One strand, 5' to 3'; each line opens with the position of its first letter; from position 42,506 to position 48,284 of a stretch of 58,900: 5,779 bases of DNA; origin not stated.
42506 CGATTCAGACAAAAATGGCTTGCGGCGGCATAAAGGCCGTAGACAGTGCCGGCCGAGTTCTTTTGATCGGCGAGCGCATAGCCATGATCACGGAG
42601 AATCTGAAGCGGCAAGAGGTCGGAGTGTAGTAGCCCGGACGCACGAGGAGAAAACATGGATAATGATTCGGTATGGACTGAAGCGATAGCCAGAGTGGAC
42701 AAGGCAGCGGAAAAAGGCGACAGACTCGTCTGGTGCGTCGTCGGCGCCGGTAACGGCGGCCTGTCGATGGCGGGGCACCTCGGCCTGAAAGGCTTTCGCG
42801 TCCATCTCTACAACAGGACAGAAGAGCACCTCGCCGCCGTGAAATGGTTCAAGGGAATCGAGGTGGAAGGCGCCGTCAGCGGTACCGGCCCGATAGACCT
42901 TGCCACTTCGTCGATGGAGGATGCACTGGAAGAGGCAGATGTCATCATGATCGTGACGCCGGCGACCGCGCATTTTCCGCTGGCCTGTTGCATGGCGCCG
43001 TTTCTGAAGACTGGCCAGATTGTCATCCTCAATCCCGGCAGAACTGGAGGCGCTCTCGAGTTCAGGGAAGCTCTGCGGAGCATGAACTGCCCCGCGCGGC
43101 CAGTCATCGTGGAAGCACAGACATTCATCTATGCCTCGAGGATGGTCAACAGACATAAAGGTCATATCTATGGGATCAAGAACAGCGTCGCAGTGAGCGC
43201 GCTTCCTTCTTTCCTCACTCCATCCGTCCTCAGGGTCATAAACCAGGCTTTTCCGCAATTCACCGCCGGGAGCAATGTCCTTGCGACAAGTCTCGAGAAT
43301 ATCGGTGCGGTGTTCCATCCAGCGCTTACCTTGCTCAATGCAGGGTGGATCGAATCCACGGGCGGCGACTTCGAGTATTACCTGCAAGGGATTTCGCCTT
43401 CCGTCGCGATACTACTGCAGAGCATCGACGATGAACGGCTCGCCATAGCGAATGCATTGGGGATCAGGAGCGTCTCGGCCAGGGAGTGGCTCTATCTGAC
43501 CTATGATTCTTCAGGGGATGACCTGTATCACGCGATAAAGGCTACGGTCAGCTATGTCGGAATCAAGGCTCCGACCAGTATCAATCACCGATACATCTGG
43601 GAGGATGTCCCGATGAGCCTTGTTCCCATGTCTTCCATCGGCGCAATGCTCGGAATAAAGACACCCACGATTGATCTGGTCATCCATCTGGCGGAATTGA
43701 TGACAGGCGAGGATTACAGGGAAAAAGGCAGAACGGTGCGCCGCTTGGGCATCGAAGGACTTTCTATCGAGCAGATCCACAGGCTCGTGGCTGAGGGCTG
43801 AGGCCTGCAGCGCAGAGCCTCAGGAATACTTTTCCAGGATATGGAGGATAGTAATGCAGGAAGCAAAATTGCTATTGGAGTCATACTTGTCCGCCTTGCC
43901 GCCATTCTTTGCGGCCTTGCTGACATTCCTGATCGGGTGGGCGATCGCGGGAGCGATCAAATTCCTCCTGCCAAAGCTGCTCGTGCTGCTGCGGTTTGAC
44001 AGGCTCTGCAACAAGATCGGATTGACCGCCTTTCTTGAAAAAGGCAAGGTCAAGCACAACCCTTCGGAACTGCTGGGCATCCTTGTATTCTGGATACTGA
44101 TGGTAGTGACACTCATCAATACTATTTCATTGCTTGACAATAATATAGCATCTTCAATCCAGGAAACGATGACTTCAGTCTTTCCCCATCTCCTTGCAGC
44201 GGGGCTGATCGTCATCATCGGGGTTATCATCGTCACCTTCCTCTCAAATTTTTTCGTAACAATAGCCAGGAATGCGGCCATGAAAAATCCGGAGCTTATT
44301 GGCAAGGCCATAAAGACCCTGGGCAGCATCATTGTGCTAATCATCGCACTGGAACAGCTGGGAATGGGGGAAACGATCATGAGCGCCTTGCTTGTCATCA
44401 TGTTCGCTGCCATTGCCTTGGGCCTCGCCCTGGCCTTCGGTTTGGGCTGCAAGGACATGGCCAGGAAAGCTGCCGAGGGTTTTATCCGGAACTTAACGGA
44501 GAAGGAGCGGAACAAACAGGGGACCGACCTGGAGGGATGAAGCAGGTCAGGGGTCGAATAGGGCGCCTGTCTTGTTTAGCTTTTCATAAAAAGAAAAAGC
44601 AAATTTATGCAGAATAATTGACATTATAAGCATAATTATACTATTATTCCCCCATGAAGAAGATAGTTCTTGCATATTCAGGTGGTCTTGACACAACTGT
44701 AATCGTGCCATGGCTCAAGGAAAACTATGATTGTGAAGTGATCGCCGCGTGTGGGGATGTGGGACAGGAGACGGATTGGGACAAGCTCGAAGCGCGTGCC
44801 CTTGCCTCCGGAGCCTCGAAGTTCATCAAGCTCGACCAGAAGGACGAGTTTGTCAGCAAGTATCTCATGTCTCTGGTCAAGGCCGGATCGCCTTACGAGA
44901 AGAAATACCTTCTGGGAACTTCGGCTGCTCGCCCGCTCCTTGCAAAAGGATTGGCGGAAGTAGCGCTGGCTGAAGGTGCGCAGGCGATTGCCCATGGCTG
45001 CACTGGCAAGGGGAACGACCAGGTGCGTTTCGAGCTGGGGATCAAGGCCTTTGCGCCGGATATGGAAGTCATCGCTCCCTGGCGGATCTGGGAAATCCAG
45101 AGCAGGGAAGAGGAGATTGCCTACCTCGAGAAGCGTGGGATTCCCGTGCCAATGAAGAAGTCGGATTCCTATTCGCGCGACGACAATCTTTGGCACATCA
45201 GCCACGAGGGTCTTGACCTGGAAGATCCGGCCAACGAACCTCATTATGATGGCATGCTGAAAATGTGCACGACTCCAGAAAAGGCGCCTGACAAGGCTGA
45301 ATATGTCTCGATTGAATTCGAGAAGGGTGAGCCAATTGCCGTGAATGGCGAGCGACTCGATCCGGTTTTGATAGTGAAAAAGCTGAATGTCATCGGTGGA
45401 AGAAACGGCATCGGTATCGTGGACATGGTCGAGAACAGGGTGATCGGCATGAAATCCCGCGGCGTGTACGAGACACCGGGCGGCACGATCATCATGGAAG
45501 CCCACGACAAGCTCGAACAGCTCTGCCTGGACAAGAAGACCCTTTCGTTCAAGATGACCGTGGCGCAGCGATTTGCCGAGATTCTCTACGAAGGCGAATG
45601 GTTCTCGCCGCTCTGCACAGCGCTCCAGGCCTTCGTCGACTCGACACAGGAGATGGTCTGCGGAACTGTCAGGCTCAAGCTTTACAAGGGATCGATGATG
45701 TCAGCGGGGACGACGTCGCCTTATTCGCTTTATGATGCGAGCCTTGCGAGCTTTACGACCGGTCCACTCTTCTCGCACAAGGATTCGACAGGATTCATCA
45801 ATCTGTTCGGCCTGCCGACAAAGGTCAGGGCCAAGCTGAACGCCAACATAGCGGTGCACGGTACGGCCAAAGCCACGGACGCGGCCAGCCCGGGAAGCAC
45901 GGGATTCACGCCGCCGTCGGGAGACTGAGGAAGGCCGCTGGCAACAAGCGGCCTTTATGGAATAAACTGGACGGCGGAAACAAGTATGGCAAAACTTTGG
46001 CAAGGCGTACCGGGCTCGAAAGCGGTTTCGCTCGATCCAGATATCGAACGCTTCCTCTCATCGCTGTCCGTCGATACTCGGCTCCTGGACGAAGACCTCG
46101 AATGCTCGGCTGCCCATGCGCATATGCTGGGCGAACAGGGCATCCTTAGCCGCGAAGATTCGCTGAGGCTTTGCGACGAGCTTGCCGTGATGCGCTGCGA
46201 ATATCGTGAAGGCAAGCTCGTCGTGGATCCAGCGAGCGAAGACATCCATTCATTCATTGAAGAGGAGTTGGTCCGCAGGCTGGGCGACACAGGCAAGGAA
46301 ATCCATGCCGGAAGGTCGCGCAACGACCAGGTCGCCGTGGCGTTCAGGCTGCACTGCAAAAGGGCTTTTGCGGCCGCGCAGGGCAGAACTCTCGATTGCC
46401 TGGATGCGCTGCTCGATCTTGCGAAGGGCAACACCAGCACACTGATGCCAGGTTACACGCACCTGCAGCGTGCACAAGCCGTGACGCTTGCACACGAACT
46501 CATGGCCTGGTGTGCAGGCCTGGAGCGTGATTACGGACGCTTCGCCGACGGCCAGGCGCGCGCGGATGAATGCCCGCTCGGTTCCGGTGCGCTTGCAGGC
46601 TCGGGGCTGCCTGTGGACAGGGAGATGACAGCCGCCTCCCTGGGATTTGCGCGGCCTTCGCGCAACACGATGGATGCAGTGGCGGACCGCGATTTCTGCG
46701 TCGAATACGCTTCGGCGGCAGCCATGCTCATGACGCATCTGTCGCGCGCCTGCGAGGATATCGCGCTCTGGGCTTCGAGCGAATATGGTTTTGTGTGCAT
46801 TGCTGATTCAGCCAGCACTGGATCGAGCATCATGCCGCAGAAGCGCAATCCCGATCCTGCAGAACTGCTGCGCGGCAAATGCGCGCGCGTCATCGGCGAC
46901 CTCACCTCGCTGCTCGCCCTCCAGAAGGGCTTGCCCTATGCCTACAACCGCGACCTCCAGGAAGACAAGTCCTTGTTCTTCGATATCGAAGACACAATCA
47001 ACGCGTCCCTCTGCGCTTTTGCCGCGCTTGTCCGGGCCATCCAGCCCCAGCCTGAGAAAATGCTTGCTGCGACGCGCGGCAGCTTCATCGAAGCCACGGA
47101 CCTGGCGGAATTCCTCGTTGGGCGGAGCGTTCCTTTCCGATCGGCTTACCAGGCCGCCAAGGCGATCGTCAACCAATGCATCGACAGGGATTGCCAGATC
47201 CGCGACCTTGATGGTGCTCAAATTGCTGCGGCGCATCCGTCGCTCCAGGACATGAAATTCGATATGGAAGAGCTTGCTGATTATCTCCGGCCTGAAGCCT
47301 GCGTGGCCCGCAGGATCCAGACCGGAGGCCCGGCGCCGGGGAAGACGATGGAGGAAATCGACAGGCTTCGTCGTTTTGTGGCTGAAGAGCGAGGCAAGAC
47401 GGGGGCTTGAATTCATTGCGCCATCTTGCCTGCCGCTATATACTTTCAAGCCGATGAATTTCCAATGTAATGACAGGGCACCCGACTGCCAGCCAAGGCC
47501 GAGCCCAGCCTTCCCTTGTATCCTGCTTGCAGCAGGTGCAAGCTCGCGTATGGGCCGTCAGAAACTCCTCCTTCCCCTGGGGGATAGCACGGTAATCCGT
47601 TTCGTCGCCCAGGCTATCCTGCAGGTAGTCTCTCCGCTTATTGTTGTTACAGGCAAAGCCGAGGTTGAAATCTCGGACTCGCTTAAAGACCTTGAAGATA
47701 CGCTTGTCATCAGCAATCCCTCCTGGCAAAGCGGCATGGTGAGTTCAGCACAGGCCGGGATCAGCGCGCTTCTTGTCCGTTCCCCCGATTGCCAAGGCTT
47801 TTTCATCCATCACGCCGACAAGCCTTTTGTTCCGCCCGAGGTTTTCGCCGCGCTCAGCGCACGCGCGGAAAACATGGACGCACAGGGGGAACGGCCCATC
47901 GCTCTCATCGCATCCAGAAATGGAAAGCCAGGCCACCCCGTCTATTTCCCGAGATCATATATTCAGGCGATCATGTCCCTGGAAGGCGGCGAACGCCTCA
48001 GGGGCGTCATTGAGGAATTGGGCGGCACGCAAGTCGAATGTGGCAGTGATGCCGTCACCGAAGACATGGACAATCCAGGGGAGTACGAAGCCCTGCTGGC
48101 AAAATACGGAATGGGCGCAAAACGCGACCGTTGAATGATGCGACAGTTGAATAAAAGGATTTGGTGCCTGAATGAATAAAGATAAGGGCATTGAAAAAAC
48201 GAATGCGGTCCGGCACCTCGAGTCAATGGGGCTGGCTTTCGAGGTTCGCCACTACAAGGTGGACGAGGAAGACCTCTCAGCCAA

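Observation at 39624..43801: Unassigned three-gene operon: ATP-grasp ligase, a DxHxxG (cobalamin-type) protein with a large unknown domain, and an opine dehydrogenase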

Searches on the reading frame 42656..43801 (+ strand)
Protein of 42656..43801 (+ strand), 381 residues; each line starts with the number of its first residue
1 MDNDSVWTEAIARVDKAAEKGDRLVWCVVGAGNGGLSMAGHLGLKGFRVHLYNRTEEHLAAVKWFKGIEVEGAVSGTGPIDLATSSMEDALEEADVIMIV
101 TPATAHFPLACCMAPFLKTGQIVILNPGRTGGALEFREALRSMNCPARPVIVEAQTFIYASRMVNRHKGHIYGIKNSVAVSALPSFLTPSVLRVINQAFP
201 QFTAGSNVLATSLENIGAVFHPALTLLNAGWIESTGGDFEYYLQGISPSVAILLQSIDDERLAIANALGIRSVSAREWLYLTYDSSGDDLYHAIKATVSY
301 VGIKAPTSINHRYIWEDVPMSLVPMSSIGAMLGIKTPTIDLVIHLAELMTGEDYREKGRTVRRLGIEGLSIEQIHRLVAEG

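Call 3: search_protein_families(library=pfam, proteins=[window:42656-43801:+], max_evalue=0.01)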
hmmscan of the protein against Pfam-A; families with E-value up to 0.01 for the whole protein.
window:42656-43801:+ (381 aa): 6 families
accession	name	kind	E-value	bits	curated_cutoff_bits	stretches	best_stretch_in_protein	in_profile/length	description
PF02317.23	Octopine_DH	-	1.1e-47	162.3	30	1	206-349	3-149/150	NAD/NADP octopine/nopaline dehydrogenase, alpha-helical domain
PF03446.21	NAD_binding_2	-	5.9e-06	26.8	21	1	28-124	4-90/161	NAD binding domain of 6-phosphogluconate dehydrogenase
PF02558.23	ApbA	-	1.3e-05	25.3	22.2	1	26-125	1-99/150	Ketopantoate reductase PanE/ApbA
PF01210.29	NAD_Gly3P_dh_N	-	2.1e-05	25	23.1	1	27-124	3-100/158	NAD-dependent glycerol-3-phosphate dehydrogenase N-terminus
PF01488.26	Shikimate_DH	-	0.0033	17.9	24.3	1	27-104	16-86/138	Shikimate / quinate 5-dehydrogenase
PF03807.23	F420_oxidored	-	0.0045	18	21.6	1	27-123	3-88/94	NADP oxidoreductase coenzyme F420-dependent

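Call 4: search_protein_families(library=ncbifam, proteins=[window:42656-43801:+], max_evalue=0.01)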
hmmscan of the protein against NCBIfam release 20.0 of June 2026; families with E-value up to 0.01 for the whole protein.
window:42656-43801:+ (381 aa): 7 families
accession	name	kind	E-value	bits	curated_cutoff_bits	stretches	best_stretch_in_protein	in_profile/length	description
NF005089.0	PRK06522.1-4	subfamily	0.00011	21.7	223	1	27-124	4-98/326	2-dehydropantoate 2-reductase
NF000942.0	PRK00094.1-4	subfamily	0.0002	20.7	257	1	27-124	6-103/334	NAD(P)H-dependent glycerol-3-phosphate dehydrogenase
NF006083.0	PRK08229.1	equivalog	0.00093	18.2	371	1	26-124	5-104/341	2-dehydropantoate 2-reductase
NF009409.0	PRK12770.1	subfamily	0.0011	18.2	343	1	27-54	22-49/360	putative glutamate synthase subunit beta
NF000941.0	PRK00094.1-3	equivalog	0.0028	16.9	423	1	27-124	5-102/336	NAD(P)H-dependent glycerol-3-phosphate dehydrogenase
TIGR02734.1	crtI_fam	subfamily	0.0058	15.4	238.1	1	27-56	2-31/504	phytoene desaturase family protein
TIGR00745.1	apbA_panE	subfamily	0.0078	15.5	141.35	0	26-117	2-92/305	2-dehydropantoate 2-reductase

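Call 42: search_solved_structures(query=window:42656-43801:+, max_evalue=0.001, show_alignments=2)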
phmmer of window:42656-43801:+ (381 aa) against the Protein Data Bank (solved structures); distinct sequences matched with E-value up to 0.001: 3.
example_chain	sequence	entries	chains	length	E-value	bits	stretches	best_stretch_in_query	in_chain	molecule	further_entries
1bg6_A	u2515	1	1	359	1.5e-72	248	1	25-375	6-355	N-(1-D-CARBOXYLETHYL)-L-NORVALINE DEHYDROGENASE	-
3c7a_A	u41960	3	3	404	3.3e-16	62.6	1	27-358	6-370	Octopine dehydrogenase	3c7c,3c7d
3iqd_B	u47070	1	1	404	4e-16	62.3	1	27-358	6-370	Octopine dehydrogenase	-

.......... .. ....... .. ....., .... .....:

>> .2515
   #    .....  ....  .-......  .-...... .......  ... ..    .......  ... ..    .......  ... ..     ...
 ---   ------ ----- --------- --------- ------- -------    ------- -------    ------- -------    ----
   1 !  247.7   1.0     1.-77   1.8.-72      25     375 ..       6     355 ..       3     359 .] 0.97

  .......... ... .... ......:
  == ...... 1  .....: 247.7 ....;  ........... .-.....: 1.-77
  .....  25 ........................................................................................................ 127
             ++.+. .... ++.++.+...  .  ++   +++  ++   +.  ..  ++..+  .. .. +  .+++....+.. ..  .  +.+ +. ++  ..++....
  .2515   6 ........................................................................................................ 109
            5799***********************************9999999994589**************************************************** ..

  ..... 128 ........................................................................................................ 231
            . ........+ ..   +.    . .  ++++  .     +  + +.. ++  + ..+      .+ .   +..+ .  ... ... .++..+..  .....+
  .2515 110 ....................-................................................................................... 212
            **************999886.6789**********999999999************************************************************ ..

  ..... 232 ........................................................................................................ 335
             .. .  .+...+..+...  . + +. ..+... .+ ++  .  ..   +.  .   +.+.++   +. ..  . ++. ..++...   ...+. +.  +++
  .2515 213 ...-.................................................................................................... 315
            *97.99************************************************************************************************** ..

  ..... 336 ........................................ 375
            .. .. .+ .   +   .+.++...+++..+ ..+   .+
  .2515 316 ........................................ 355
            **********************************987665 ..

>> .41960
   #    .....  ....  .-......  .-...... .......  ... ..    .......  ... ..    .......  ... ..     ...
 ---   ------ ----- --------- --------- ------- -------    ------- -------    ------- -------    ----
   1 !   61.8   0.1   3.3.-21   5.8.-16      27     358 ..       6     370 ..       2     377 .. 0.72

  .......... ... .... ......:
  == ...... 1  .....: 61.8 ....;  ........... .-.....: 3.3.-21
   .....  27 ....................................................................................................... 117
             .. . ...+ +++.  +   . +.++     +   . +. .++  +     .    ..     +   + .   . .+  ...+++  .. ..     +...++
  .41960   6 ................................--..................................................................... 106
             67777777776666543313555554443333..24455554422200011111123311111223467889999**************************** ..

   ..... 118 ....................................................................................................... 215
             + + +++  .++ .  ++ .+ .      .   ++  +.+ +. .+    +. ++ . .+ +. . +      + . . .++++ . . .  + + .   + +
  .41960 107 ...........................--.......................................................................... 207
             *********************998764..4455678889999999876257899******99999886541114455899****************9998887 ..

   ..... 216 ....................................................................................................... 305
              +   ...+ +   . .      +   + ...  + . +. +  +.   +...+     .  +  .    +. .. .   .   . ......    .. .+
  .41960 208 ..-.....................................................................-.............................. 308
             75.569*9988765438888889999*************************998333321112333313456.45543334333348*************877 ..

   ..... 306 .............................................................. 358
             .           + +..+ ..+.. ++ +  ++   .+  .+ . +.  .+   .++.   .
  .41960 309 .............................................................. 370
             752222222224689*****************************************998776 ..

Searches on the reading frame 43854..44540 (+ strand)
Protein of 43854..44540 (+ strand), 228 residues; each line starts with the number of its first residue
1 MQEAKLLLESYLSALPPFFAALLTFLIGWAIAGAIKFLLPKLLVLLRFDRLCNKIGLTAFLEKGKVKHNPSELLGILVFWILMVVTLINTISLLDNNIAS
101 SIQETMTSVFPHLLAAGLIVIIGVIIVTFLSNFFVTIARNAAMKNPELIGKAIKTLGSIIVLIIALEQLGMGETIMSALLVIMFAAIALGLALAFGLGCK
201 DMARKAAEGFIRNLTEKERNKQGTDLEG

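Call 3: search_protein_families(library=pfam, proteins=[window:43854-44540:+], max_evalue=0.01)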
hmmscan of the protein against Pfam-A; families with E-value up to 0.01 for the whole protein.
window:43854-44540:+ (228 aa): 2 families
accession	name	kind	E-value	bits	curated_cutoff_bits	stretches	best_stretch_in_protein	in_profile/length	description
PF05552.17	MS_channel_1st_1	-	1.2e-10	41.5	22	2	7-51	6-50/50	Mechanosensitive ion channel, conserved TM helix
PF12263.13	DUF3611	-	0.0022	18.3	27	1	72-181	12-118/175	Protein of unknown function (DUF3611)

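Call 4: search_protein_families(library=ncbifam, proteins=[window:43854-44540:+], max_evalue=0.01)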
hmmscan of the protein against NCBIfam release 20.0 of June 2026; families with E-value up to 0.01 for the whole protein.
window:43854-44540:+ (228 aa): 1 family
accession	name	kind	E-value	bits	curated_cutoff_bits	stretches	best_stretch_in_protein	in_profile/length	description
NF033912.1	msc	subfamily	6e-17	61.9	100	1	4-203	172-365/365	mechanosensitive ion channel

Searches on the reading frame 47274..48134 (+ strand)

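Call 96: search_protein_families(library=pfam, proteins=[window:47274-48134:+], max_evalue=0.00001)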
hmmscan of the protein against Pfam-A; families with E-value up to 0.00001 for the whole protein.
window:47274-48134:+ (286 aa): 1 family
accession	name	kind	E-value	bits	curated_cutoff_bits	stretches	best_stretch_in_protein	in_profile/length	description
PF12804.13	NTP_transf_3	-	2.7e-30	106.1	27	1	82-249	1-157/160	MobA-like NTP transferase domain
